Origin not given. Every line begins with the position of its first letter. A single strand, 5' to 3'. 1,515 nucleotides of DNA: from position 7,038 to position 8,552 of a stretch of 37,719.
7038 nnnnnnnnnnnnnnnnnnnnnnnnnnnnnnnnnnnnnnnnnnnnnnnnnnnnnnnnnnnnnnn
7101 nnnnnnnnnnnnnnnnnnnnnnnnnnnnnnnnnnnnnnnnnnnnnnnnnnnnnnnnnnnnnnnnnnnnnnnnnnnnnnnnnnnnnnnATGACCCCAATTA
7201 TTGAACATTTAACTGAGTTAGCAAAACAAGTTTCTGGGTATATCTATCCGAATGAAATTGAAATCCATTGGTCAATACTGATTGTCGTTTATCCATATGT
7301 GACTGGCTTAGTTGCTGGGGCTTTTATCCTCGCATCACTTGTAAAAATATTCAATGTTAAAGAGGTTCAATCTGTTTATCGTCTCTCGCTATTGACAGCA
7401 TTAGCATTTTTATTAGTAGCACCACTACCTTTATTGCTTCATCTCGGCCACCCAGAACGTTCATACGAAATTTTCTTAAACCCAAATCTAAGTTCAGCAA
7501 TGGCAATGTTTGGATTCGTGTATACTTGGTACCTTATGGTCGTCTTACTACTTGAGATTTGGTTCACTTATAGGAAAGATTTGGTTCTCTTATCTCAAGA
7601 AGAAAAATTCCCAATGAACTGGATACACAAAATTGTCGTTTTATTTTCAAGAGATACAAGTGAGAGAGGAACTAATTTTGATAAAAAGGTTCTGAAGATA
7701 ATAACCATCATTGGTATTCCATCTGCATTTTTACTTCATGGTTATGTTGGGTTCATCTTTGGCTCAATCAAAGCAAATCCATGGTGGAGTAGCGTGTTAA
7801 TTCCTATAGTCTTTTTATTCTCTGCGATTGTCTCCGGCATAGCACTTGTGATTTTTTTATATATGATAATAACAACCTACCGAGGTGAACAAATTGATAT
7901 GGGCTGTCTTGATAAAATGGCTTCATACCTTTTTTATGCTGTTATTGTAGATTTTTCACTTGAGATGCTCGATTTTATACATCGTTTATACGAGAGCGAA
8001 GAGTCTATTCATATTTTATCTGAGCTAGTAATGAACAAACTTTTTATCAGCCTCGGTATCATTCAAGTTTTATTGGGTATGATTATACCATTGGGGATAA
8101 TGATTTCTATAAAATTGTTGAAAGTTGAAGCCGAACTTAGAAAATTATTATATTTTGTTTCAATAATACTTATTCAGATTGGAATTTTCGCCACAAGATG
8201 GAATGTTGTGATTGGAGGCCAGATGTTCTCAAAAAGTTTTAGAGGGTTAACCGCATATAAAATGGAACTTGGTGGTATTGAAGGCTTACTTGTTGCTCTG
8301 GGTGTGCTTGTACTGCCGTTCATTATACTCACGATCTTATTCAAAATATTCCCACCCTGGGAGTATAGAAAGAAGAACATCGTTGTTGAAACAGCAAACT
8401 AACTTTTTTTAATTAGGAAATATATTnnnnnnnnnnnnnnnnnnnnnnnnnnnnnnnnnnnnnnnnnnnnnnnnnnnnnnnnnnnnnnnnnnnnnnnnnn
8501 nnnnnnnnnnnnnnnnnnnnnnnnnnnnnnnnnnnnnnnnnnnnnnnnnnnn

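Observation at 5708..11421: One translationally coupled operon joins an 8-haem-c/NrfC/NrfD module to a Rieske/cytochrome b/11-haem-c module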

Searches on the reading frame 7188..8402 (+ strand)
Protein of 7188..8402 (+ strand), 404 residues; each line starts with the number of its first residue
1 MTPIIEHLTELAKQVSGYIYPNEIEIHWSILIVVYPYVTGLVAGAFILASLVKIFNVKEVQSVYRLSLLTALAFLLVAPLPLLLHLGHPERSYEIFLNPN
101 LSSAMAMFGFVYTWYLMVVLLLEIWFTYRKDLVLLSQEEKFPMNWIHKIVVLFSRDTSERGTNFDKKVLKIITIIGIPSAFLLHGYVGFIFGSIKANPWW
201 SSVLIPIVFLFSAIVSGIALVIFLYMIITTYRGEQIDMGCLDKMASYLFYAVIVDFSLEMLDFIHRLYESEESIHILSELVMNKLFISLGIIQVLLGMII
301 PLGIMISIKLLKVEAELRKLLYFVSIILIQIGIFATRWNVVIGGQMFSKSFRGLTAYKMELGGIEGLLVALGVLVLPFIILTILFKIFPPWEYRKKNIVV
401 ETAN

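Call 4: search_protein_families(library=pfam, proteins=[window:7188-8402:+], max_evalue=0.01)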
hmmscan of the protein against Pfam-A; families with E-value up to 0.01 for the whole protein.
window:7188-8402:+ (404 aa): 1 family
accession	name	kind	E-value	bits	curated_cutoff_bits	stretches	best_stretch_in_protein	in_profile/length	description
PF03916.19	NrfD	-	4.6e-41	141.9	25.8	1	25-347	8-311/313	Polysulphide reductase, NrfD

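Call 16: find_homologous_proteins(query=window:7188-8402:+)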
Query window:7188-8402:+ (404 aa): 8000 proteins with E <= 0.001 among 8000 candidates; the best 120 are listed.
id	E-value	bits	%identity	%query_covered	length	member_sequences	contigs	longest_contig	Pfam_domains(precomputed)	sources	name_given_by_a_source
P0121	1.1e-253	860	100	100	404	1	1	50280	PF03916.20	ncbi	-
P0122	9.2e-248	840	97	100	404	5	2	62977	PF03916.20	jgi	-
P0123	4.3e-215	732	84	100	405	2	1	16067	PF03916.20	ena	-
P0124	1.7e-212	724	83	99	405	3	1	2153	PF03916.20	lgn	-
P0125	4.7e-208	709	81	98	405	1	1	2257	PF03916.20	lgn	-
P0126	8.9e-208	708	80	100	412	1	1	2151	PF03916.20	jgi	jgi:Ni/Fe-hydrogenase subunit HybB-like protein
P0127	1.1e-207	708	80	99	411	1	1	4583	PF03916.20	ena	-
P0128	2.4e-207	707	80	99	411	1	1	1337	PF03916.20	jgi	-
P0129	2.5e-207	707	80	100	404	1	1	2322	PF03916.20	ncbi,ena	ncbi:MAG: NrfD/PsrC family molybdoenzyme membrane anchor subunit [Bacteroidota bacterium]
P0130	8.4e-207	705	81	97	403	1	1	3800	PF03916.20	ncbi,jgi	-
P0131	1.0e-206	705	82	97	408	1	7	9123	PF03916.20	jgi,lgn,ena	-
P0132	1.3e-206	705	80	100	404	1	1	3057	PF03916.20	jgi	jgi:Ni/Fe-hydrogenase subunit HybB-like protein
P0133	2.4e-206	704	82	98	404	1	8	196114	PF03916.20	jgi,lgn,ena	jgi:Ni/Fe-hydrogenase subunit HybB-like protein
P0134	2.7e-206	704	79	100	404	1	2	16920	PF03916.20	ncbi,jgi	-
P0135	4.7e-206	703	82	97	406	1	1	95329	PF03916.20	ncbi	ncbi:MAG: NrfD/PsrC family molybdoenzyme membrane anchor subunit [Bacteroidota bacterium]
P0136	5.0e-206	703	82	97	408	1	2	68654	PF03916.20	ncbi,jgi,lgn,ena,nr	ncbi:MAG: polysulfide reductase NrfD [Ignavibacteriales bacterium]|nr:polysulfide reductase NrfD [Ig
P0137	1.0e-205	702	82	98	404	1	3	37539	PF03916.20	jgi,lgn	-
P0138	2.3e-205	700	79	100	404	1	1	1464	PF03916.20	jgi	jgi:Ni/Fe-hydrogenase subunit HybB-like protein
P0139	3.2e-205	700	84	91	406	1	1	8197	PF03916.20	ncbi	-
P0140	3.8e-205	700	82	97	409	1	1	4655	PF03916.20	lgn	-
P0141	7.2e-205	699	78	99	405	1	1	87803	PF03916.20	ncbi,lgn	-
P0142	1.1e-204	698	79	99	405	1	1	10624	PF03916.20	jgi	jgi:Ni/Fe-hydrogenase subunit HybB-like protein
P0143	1.4e-204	698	80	99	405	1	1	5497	PF03916.20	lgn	-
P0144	1.5e-204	698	79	100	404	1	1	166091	PF03916.20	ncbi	ncbi:MAG: NrfD/PsrC family molybdoenzyme membrane anchor subunit [Bacteroidota bacterium]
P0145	1.5e-204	698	83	97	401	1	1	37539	PF03916.20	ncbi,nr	ncbi:MAG: polysulfide reductase [Ignavibacteria bacterium]|nr:polysulfide reductase [Ignavibacteria 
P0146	1.8e-204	698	78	100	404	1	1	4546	PF03916.20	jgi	jgi:Ni/Fe-hydrogenase subunit HybB-like protein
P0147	2.5e-204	697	82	97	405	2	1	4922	PF03916.20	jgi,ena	jgi:Ni/Fe-hydrogenase subunit HybB-like protein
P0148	3.5e-204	697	79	100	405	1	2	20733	PF03916.20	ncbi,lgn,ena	ncbi:MAG: NrfD/PsrC family molybdoenzyme membrane anchor subunit [Bacteroidota bacterium]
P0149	3.5e-204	697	80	98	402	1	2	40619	PF03916.20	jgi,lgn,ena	-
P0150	4.6e-204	696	80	98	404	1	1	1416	PF03916.20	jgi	-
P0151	4.9e-204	696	78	100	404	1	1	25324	PF03916.20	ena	-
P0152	5.1e-204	696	80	98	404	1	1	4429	PF03916.20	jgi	-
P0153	5.7e-204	696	80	98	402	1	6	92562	PF03916.20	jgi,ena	-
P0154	6.0e-204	696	80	98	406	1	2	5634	PF03916.20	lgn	-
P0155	6.5e-204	696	80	100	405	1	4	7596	PF03916.20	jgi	jgi:Ni/Fe-hydrogenase subunit HybB-like protein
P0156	7.9e-204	695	81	97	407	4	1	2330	PF03916.20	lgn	-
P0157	8.6e-204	695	82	98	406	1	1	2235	PF03916.20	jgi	jgi:Ni/Fe-hydrogenase subunit HybB-like protein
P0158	9.7e-204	695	79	99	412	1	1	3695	PF03916.20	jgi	jgi:Ni/Fe-hydrogenase subunit HybB-like protein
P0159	1.0e-203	695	84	95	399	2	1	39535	PF03916.20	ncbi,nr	ncbi:MAG TPA: NrfD/PsrC family molybdoenzyme membrane anchor subunit [Bacteroidota bacterium]|nr:Nrf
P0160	1.1e-203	695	79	100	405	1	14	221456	PF03916.20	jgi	jgi:Ni/Fe-hydrogenase subunit HybB-like protein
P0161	1.2e-203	695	81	98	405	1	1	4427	PF03916.20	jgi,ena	-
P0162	1.6e-203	694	80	97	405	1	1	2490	PF03916.20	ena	-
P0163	2.3e-203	694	78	100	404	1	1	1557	PF03916.20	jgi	jgi:Ni/Fe-hydrogenase subunit HybB-like protein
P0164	3.7e-203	693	80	97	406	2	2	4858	PF03916.20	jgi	jgi:Ni/Fe-hydrogenase subunit HybB-like protein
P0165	4.1e-203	693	80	98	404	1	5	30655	PF03916.20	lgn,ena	-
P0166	5.3e-203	693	80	97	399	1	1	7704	PF03916.20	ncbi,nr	ncbi:MAG TPA: NrfD/PsrC family molybdoenzyme membrane anchor subunit [Bacteroidota bacterium]|nr:Nrf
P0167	6.6e-203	692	81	97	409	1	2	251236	PF03916.20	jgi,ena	jgi:Ni/Fe-hydrogenase subunit HybB-like protein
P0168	7.4e-203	692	81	97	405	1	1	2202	PF03916.20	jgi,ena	-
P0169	8.1e-203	692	79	100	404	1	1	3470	PF03916.20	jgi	-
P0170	8.6e-203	692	81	98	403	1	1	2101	PF03916.20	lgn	-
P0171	9.0e-203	692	81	97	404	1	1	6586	PF03916.20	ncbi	-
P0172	9.5e-203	692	80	97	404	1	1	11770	PF03916.20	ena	-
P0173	1.0e-202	692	81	97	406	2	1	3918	PF03916.20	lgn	-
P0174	1.1e-202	692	81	98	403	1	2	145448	PF03916.20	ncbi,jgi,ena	-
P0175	1.4e-202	691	81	96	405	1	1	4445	PF03916.20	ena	-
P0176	1.5e-202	691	78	100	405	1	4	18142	PF03916.20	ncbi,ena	ncbi:MAG: NrfD/PsrC family molybdoenzyme membrane anchor subunit [Bacteroidota bacterium]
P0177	1.6e-202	691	80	98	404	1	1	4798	PF03916.20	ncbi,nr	ncbi:MAG: Polysulfide reductase, NrfD [Bacteroidetes bacterium]|nr:Polysulfide reductase, NrfD [Bact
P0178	1.8e-202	691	79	99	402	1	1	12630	PF03916.20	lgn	-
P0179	2.0e-202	691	78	100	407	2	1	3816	PF03916.20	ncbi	-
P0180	2.2e-202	691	78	99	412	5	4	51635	PF03916.20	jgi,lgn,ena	jgi:Ni/Fe-hydrogenase subunit HybB-like protein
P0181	3.7e-202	690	82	97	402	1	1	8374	PF03916.20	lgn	-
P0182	5.0e-202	689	79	98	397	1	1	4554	PF03916.20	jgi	jgi:Ni/Fe-hydrogenase subunit HybB-like protein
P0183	5.4e-202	689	80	98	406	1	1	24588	PF03916.20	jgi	jgi:Ni/Fe-hydrogenase subunit HybB-like protein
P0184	5.5e-202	689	80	98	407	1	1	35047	PF03916.20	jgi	jgi:Ni/Fe-hydrogenase subunit HybB-like protein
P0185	6.1e-202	689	80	98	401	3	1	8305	PF03916.20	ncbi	-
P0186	6.9e-202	689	80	97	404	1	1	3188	PF03916.20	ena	-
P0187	7.4e-202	689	80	97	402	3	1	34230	PF03916.20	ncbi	-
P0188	9.6e-202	689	79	100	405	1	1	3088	PF03916.20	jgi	jgi:Ni/Fe-hydrogenase subunit HybB-like protein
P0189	1.0e-201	688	79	100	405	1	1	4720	PF03916.20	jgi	-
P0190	1.0e-201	688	78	100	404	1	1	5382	PF03916.20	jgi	jgi:Ni/Fe-hydrogenase subunit HybB-like protein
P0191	1.3e-201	688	80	97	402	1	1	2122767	PF03916.20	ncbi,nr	ncbi:MAG: hypothetical protein RBG1_1C00001G0297 [candidate division Zixibacteria bacterium RBG-1]|n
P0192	1.3e-201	688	76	100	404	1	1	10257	PF03916.20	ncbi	-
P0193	1.5e-201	688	80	97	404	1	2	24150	PF03916.20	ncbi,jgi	jgi:Ni/Fe-hydrogenase subunit HybB-like protein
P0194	1.6e-201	688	80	98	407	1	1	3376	PF03916.20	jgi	jgi:Ni/Fe-hydrogenase subunit HybB-like protein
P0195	1.6e-201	688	80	96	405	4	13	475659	PF03916.20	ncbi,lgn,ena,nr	ncbi:MAG: polysulfide reductase NrfD [Acidobacteriia bacterium]|nr:polysulfide reductase NrfD [Terri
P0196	1.6e-201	688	79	100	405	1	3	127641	PF03916.20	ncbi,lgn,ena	-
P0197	1.7e-201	688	79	99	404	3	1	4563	PF03916.20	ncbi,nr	ncbi:MAG: polysulfide reductase NrfD [Ignavibacteriae bacterium]|nr:polysulfide reductase NrfD [Igna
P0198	1.9e-201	688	80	97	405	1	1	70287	PF03916.20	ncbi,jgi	jgi:Ni/Fe-hydrogenase subunit HybB-like protein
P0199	2.4e-201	687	78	99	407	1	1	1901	PF03916.20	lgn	-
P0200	3.0e-201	687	80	98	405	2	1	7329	PF03916.20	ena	-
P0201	3.1e-201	687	78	100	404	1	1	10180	PF03916.20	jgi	jgi:Ni/Fe-hydrogenase subunit HybB-like protein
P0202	3.3e-201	687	78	99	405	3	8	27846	PF03916.20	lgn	-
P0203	4.1e-201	686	78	100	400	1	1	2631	PF03916.20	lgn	-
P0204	4.1e-201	686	80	98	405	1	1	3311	PF03916.20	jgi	jgi:Ni/Fe-hydrogenase subunit HybB-like protein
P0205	5.0e-201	686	79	96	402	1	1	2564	PF03916.20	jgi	jgi:Ni/Fe-hydrogenase subunit HybB-like protein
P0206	5.3e-201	686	81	97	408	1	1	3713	PF03916.20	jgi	jgi:Ni/Fe-hydrogenase subunit HybB-like protein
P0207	5.3e-201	686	78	98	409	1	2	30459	PF03916.20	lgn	-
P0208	6.0e-201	686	78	99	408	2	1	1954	PF03916.20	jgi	-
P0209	6.1e-201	686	78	99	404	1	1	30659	PF03916.20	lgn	-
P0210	6.1e-201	686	81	97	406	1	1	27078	PF03916.20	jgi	jgi:Ni/Fe-hydrogenase subunit HybB-like protein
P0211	6.9e-201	686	78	98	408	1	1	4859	PF03916.20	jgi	jgi:Ni/Fe-hydrogenase subunit HybB-like protein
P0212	7.6e-201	686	78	100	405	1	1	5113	PF03916.20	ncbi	-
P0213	7.8e-201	686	78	100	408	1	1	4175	PF03916.20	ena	-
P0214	7.9e-201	686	79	97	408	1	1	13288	PF03916.20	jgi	jgi:Ni/Fe-hydrogenase subunit HybB-like protein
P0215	1.1e-200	685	81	97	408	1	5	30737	PF03916.20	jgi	jgi:Ni/Fe-hydrogenase subunit HybB-like protein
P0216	1.7e-200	684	78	100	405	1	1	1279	PF03916.20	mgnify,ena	mgnify:CR=1 FL=1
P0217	2.4e-200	684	77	100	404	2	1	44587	PF03916.20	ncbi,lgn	-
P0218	2.5e-200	684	78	99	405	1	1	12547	PF03916.20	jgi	jgi:Ni/Fe-hydrogenase subunit HybB-like protein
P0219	3.4e-200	683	80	97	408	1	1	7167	PF03916.20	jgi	jgi:Ni/Fe-hydrogenase subunit HybB-like protein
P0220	4.7e-200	683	81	97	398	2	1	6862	PF03916.20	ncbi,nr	ncbi:MAG: polysulfide reductase [candidate division Zixibacteria bacterium RBG_16_40_9]|nr:MAG: poly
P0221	4.8e-200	683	80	97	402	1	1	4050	PF03916.20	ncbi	-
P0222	4.9e-200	683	80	96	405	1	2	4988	PF03916.20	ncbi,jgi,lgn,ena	ncbi:MAG: NrfD/PsrC family molybdoenzyme membrane anchor subunit [Acidobacteriota bacterium]|jgi:Ni/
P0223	5.9e-200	683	77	100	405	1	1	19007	PF03916.20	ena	-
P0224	6.7e-200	682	78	99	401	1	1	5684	PF03916.20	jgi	jgi:Ni/Fe-hydrogenase subunit HybB-like protein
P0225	6.8e-200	682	77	100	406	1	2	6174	PF03916.20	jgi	jgi:Ni/Fe-hydrogenase subunit HybB-like protein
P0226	7.2e-200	682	79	97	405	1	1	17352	PF03916.20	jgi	jgi:Ni/Fe-hydrogenase subunit HybB-like protein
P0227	7.3e-200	682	78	99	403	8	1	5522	PF03916.20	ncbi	-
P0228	7.7e-200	682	81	96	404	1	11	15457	PF03916.20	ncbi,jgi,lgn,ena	-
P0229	8.6e-200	682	77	100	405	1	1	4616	PF03916.20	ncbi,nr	ncbi:MAG: polysulfide reductase NrfD [Bacteroidetes bacterium]|nr:polysulfide reductase NrfD [Bacter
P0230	9.8e-200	682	80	98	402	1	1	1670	PF03916.20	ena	-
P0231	1.1e-199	682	79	97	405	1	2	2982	PF03916.20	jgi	jgi:Ni/Fe-hydrogenase subunit HybB-like protein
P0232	1.4e-199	681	78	97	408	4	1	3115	PF03916.20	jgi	jgi:Ni/Fe-hydrogenase subunit HybB-like protein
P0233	1.5e-199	681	76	98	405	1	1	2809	PF03916.20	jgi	jgi:Ni/Fe-hydrogenase subunit HybB-like protein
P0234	1.6e-199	681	79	99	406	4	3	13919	PF03916.20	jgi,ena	-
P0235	1.9e-199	681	76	100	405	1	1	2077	PF03916.20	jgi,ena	jgi:Ni/Fe-hydrogenase subunit HybB-like protein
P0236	2.2e-199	681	79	97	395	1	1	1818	PF03916.20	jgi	jgi:predicted membrane protein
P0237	2.5e-199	681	79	97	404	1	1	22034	PF03916.20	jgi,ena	-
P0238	3.1e-199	680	79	97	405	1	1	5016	PF03916.20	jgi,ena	-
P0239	4.6e-199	680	77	99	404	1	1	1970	PF03916.20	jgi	-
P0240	4.8e-199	680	77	98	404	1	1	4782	PF03916.20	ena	-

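Call 17: find_encoding_contigs(protein=P0191, flank=10000, max_places=1)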
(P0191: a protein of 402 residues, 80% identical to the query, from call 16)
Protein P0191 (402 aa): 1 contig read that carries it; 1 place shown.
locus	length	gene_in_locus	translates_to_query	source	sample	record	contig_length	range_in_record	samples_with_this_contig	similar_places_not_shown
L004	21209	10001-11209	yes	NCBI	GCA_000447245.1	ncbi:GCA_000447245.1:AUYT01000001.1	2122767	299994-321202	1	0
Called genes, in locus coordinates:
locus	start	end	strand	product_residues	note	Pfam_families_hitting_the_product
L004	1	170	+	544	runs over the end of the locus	PF00118:Cpn60_TCP1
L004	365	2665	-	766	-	PF01433:Peptidase_M1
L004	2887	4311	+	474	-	PF04389:Peptidase_M28, PF05343:Peptidase_M42 (faint), PF01546:Peptidase_M20, PF07687:M20_dimer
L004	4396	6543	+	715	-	PF00676:E1_dh, PF02779:Transket_pyr, PF02780:Transketolase_C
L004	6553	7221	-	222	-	-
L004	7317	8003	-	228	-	PF13424:TPR_12 (faint), PF00515:TPR_1 (faint), PF07719:TPR_2 (faint), PF13181:TPR_8 (faint), PF13374:TPR_10 (faint)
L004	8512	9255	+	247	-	PF14522:Cytochrome_C7 (faint), PF09699:Paired_CXXCH_1 (faint), PF14537:Cytochrom_c3_2 (faint), PF22113:Mtrc-MtrF_II-IV_dom (faint)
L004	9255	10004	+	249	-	PF12838:Fer4_7, PF13183:Fer4_8 (weak), PF13237:Fer4_10 (weak), PF13247:Fer4_11, PF00037:Fer4, PF12797:Fer4_2 (weak), PF12837:Fer4_6 (weak), PF13237:Fer4_10, +8 more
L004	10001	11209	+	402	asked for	PF03916:NrfD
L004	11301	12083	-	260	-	-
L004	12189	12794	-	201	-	PF00081:Sod_Fe_N, PF02777:Sod_Fe_C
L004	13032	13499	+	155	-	-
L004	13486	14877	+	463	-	-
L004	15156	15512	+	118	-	PF02152:FolB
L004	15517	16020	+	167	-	PF01288:HPPK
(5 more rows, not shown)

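Call 18: find_encoding_contigs(protein=P0195, flank=10000, max_places=2)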
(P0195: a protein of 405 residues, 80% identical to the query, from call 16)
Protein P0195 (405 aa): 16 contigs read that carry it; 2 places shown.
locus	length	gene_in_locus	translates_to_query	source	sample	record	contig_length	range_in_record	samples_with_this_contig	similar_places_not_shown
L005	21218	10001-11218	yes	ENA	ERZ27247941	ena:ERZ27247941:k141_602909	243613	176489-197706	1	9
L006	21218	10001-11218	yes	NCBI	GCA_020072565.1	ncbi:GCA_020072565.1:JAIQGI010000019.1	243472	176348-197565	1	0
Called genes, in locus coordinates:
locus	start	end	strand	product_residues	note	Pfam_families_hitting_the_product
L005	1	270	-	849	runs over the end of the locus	PF07676:PD40 (faint), PF00930:DPPIV_N, PF26549:Tricorn_N (weak), PF02129:Peptidase_S15 (weak), PF12697:Abhydrolase_6 (weak), PF20434:BD-FAE, PF00326:Peptidase_S9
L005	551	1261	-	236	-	-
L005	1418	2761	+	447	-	PF16491:Peptidase_M48_N, PF01435:Peptidase_M48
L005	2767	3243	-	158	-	PF14595:Thioredoxin_9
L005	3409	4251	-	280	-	PF01261:AP_endonuc_2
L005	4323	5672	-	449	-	PF01408:GFO_IDH_MocA, PF19051:GFO_IDH_MocA_C2, PF02894:GFO_IDH_MocA_C, PF22725:GFO_IDH_MocA_C3 (weak), PF19051:GFO_IDH_MocA_C2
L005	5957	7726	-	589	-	-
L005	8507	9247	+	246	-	PF14522:Cytochrome_C7 (faint), PF09699:Paired_CXXCH_1 (faint), PF14537:Cytochrom_c3_2 (faint), PF22113:Mtrc-MtrF_II-IV_dom (faint)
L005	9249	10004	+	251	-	PF00037:Fer4 (weak), PF12797:Fer4_2 (weak), PF12838:Fer4_7 (weak), PF13183:Fer4_8 (weak), PF13237:Fer4_10 (weak), PF13247:Fer4_11, PF12838:Fer4_7 (weak), PF13237:Fer4_10, +11 more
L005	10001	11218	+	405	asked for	PF03916:NrfD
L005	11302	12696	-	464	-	PF01590:GAF, PF13185:GAF_2, PF13492:GAF_3, PF07228:SpoIIE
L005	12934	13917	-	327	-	PF00248:Aldo_ket_red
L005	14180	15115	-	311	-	PF03372:Exo_endo_phos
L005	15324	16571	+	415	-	PF13091:PLDc_2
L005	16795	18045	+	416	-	PF01546:Peptidase_M20, PF05343:Peptidase_M42 (faint), PF07687:M20_dimer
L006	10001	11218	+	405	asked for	PF03916:NrfD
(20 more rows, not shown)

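Call 20: find_related_loci(query=A1, collection=genome_contigs, flank=10000)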
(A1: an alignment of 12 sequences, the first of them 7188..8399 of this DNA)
Query A1 (404 aa) in genome_contigs; peptide patterns used: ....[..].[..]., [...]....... (x = any residue, [..] = any of these).
599 stretches matched a pattern (row limit reached: there are more); 569 encode a relative of the query (tblastn E <= 1e-3); the best 80 are kept; 80 distinct loci.
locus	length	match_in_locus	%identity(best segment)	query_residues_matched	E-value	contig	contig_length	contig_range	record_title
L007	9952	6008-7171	76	4-391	0e+0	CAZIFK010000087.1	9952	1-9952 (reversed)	MAG TPA_asm: uncultured bacterium isolate binchicken_co62_21 genome assembly, contig: NODE_3072_length_9952_cov_9.863292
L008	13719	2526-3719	75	1-397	0e+0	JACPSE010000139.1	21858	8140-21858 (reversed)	MAG: Deltaproteobacteria bacterium isolate NC_groundwater_697_Ag_S-0.2um_55_12 S36_SO-2_scaffold_441667, whole genome sh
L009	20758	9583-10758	80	1-392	0e+0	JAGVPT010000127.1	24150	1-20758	MAG: Bacteroidetes bacterium isolate DeMMO3_9 c_000000033647, whole genome shotgun sequence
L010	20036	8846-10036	74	1-397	0e+0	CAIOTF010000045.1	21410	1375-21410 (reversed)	MAG: uncultured Ignavibacteriae bacterium isolate KTt_bin-1621 genome assembly, contig: bin-1621:45/54, whole genome sho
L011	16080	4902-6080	74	1-392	0e+0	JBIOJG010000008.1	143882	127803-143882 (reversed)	MAG: Candidatus Binatia bacterium isolate GcC5-6 k141_881181_length_143882_cov_139.0021, whole genome shotgun sequence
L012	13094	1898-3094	79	6-404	0e+0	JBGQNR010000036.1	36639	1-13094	MAG: Acidobacteriota bacterium isolate OBJ2_061818_130_43 k141_959069_length_36639_cov_12.3314, whole genome shotgun seq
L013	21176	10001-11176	82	1-392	0e+0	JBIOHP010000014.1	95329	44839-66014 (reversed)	MAG: Bacteroidota bacterium isolate GcC11-5 k141_1571432_length_95329_cov_84.0179, whole genome shotgun sequence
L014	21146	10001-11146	75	10-391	0e+0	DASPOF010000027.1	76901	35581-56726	MAG TPA_asm: Candidatus Binataceae bacterium isolate SMAG_U12140 k141_2359833, whole genome shotgun sequence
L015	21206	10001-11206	79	3-404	0e+0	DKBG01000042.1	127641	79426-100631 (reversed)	MAG TPA_asm: Ignavibacteria bacterium UBA6906 UBA6906_contig_3568, whole genome shotgun sequence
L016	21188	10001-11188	77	2-397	0e+0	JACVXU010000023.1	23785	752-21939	MAG: Bacteroidetes bacterium isolate B4_bin.17 scaffold_253, whole genome shotgun sequence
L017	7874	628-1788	74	6-392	0e+0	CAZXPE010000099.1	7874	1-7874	MAG TPA_asm: uncultured bacterium isolate SRP090828_co1_86 genome assembly, contig: NODE_1947_length_7874_cov_9.935286,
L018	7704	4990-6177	80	1-396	0e+0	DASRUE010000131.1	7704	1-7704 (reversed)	MAG TPA_asm: Bacteroidota bacterium isolate SMAG_U7886 k141_1135554, whole genome shotgun sequence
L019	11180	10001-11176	72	4-395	0e+0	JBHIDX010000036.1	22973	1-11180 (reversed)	MAG: Candidatus Aminicenantales bacterium isolate b3.sp3_bin.11 NODE_542_length_22973_cov_8.904835, whole genome shotgun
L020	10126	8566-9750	71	4-398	0e+0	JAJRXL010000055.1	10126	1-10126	MAG: Bacteroidetes bacterium isolate Dive96_bin3.154 k141_472397, whole genome shotgun sequence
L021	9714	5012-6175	75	5-392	0e+0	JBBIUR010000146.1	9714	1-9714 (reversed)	MAG: Myxococcales bacterium isolate STF170223_bin_58 NODE_7000_length_9714_cov_4.532974, whole genome shotgun sequence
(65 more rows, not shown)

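Call 26: search_solved_structures(query=window:7188-8399:+, max_evalue=0.01)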
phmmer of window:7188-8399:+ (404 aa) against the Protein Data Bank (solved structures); distinct sequences matched with E-value up to 0.01: 0.

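Call 31: search_protein_families(library=ncbifam, proteins=[window:7188-8402:+], max_evalue=0.001)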
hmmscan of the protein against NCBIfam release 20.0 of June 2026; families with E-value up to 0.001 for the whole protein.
window:7188-8402:+ (404 aa): 5 families
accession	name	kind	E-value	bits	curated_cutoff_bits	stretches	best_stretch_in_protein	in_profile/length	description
TIGR03148.1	cyt_nit_nrfD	equivalog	1.9e-14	53.7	347.6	1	26-346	8-313/316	cytochrome c nitrite reductase subunit NrfD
NF045798.1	DsrP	equivalog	1.2e-11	44.7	350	1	166-387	147-339/346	sulfate reduction electron transfer complex DsrMKJOP subunit DsrP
NF008133.1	PRK10881.1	equivalog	2.1e-07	30.8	450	1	28-389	50-372/377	Ni/Fe-hydrogenase cytochrome b subunit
NF011568.0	PRK14992.1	equivalog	4.9e-07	29.4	314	1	25-385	16-327/341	tetrathionate reductase subunit TtrC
NF045714.1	sulf_resp_HmcC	equivalog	0.00023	20.6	550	0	40-246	52-236/376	sulfate respiration complex protein HmcC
